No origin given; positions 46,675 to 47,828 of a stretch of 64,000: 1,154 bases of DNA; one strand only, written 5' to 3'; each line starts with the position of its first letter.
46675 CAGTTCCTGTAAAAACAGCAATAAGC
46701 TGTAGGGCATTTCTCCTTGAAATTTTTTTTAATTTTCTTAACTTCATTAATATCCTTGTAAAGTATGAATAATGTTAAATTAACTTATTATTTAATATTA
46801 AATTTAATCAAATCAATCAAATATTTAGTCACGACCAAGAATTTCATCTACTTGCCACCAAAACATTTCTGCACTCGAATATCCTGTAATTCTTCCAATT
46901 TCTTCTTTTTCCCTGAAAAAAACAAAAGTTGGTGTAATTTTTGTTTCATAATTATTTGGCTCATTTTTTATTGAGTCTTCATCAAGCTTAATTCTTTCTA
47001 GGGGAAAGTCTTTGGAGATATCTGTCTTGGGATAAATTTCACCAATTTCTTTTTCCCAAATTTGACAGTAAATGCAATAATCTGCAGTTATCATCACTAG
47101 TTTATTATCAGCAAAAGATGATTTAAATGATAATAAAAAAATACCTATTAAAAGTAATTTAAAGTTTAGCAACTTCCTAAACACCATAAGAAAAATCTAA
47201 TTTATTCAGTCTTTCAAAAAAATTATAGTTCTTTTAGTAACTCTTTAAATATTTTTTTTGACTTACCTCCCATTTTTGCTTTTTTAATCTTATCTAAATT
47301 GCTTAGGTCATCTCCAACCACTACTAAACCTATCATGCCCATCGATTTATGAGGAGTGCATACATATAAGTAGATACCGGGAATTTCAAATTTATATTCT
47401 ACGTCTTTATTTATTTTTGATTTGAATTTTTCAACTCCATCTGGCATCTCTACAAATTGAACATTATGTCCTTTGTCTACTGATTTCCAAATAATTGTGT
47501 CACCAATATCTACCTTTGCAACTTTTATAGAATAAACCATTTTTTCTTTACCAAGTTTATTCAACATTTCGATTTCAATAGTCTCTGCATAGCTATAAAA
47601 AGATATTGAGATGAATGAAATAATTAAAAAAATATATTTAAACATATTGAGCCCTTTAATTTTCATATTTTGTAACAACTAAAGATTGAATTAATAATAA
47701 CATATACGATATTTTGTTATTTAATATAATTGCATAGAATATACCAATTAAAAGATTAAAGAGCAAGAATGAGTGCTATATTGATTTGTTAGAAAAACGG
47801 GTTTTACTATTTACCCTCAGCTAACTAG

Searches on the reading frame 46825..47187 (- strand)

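Call 3: search_protein_families(library=pfam, proteins=[window:46825-47187:-], max_evalue=1)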
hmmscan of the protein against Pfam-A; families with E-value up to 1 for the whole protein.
window:46825-47187:- (120 aa): 3 families
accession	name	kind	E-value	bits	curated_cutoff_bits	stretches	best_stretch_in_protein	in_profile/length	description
PF13098.12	Thioredoxin_2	-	2.1e-08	34.9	27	1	29-110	8-101/104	Thioredoxin-like domain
PF00085.26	Thioredoxin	-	5.6e-07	29.9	23.5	1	27-108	16-96/103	Thioredoxin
PF13899.12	Thioredoxin_7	-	0.032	14.8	27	1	30-91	21-81/83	Thioredoxin-like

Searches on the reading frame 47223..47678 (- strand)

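Call 3: search_protein_families(library=pfam, proteins=[window:47223-47678:-], max_evalue=1)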
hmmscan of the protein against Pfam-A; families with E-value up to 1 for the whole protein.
window:47223-47678:- (151 aa): 2 families
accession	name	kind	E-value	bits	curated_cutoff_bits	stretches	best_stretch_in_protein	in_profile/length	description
PF00127.26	Copper-bind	-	9.4e-16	58.5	21.2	1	37-121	2-98/99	Copper binding proteins, plastocyanin/azurin family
PF04665.18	Pox_A32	-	0.087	12.7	22.8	1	10-85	38-110/242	Poxvirus A32 protein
